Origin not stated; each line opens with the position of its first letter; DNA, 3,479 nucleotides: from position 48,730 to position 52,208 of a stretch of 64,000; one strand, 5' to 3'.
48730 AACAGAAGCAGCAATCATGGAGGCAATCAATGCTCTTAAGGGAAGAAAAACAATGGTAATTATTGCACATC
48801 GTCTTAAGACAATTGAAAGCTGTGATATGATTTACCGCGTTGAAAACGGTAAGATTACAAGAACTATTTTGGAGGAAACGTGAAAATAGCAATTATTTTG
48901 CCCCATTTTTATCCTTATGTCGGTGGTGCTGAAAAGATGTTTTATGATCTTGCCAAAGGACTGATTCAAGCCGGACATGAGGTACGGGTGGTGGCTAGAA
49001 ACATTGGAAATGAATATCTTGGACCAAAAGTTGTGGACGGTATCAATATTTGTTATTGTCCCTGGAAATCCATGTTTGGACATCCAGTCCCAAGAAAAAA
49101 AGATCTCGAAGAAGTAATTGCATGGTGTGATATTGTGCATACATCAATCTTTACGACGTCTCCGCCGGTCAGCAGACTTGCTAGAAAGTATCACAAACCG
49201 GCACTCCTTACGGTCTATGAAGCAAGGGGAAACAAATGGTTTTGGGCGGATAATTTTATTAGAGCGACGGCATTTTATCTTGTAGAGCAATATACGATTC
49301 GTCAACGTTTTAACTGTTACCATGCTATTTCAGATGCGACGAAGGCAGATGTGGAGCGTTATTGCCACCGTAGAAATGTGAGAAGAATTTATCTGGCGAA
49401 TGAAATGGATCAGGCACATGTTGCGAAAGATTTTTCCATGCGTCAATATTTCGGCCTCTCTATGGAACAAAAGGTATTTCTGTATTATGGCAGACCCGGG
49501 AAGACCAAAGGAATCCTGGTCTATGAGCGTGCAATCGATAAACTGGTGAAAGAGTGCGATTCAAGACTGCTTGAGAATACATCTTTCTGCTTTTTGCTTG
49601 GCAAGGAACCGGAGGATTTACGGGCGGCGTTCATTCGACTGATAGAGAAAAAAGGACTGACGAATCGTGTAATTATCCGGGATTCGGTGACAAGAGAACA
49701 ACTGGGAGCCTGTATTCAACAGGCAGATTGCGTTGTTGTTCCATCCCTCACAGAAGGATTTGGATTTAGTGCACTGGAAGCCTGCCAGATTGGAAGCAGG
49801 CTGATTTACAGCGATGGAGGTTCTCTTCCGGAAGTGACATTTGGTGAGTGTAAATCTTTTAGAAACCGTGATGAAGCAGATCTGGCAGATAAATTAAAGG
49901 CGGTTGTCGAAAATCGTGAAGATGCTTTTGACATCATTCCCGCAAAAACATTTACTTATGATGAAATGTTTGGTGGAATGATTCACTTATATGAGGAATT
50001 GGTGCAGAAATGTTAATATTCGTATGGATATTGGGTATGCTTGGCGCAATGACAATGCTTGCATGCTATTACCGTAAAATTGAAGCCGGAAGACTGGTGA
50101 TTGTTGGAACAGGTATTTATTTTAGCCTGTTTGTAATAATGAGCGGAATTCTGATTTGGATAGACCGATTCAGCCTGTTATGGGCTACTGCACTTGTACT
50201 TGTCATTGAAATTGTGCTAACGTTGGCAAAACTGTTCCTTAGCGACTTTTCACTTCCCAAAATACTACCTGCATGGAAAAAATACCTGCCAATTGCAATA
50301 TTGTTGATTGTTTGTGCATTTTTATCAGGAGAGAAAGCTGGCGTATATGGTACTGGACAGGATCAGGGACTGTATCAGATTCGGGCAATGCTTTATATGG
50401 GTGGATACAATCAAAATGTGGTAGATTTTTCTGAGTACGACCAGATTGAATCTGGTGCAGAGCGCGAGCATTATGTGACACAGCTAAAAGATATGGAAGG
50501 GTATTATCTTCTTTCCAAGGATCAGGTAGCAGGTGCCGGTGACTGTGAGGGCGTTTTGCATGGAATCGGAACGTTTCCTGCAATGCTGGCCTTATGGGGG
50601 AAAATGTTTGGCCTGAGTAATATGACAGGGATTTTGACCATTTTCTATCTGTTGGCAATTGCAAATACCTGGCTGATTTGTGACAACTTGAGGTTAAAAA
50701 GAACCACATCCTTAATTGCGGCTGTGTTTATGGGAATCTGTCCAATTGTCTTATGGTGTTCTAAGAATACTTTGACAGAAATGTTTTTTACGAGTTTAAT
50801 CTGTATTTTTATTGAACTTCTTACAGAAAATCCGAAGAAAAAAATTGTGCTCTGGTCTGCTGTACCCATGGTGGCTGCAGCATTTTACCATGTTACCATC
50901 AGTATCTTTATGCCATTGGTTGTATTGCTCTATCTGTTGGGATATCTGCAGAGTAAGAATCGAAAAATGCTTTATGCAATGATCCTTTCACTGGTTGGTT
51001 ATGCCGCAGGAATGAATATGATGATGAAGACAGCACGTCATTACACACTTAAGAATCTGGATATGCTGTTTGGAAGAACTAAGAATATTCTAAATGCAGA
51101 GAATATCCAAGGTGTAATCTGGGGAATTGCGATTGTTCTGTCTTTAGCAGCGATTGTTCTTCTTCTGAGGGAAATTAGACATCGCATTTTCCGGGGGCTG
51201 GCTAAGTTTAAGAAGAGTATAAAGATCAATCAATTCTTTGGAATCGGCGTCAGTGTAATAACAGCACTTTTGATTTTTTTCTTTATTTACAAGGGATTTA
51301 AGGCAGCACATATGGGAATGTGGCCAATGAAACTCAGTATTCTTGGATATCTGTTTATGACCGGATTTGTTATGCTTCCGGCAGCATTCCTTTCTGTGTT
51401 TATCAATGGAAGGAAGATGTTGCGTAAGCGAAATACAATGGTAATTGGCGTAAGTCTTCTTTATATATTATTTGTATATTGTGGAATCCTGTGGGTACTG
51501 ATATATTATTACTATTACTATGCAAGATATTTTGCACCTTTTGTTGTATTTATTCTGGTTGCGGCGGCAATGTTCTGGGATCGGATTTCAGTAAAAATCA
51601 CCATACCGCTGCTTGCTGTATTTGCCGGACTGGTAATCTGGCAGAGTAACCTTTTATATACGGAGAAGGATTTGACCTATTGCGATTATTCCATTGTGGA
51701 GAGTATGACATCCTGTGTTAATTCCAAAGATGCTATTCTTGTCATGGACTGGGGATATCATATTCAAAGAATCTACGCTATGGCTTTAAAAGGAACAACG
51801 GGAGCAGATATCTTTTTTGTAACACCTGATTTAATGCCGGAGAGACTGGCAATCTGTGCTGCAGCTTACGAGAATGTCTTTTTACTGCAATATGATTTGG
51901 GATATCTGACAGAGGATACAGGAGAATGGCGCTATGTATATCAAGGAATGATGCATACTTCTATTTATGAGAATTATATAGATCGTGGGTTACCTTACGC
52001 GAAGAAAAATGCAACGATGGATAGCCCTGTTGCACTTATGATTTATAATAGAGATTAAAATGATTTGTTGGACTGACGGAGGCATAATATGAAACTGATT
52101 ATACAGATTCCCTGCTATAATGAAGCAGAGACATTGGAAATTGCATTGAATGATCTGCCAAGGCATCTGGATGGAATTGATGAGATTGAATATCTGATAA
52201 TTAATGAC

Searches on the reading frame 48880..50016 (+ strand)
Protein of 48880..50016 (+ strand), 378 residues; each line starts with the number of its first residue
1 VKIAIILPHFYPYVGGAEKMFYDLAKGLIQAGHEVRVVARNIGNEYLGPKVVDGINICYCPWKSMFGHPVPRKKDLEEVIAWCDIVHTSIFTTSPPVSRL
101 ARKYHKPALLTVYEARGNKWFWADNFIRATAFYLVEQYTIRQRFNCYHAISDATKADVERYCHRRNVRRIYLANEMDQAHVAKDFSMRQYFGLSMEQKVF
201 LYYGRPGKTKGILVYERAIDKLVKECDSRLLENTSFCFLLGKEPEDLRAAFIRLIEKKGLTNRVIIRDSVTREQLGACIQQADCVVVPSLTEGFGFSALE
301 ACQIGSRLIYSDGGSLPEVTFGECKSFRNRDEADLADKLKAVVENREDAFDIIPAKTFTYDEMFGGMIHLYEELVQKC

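Call 9: search_protein_families(library=pfam, proteins=[window:48880-50016:+], max_evalue=0.00001)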
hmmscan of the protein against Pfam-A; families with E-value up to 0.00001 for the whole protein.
window:48880-50016:+ (378 aa): 5 families
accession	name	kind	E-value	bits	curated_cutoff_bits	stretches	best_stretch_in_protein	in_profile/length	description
PF00534.26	Glycos_transf_1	-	7.9e-19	68.3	26.4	1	189-352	7-165/172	Glycosyl transferases group 1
PF13692.12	Glyco_trans_1_4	-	1.8e-15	57.9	27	1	198-345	2-142/142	Glycosyl transferases group 1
PF13439.12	Glyco_transf_4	-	3.6e-15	56.8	28.5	1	14-171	1-163/170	Glycosyltransferase Family 4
PF13579.12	Glyco_trans_4_4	-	6.7e-10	40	29.7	1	15-169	1-152/158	Glycosyl transferase 4-like domain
PF20706.3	GT4-conflict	-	2.7e-08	33.6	26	1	199-305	199-305/385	Family 4 Glycosyltransferase in conflict systems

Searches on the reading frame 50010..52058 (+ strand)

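Call 9: search_protein_families(library=pfam, proteins=[window:50010-52058:+], max_evalue=0.00001)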
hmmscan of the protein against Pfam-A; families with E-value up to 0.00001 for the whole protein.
window:50010-52058:+ (682 aa): 0 families

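Call 70: search_protein_families(library=pfam, proteins=[window:50010-52058:+], max_evalue=1)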
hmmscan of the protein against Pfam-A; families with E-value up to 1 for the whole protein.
window:50010-52058:+ (682 aa): 1 family
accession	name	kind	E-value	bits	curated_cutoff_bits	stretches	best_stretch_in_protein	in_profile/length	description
PF04478.17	Mid2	-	0.63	10.2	23.2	0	395-427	39-71/150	Mid2 like cell wall stress sensor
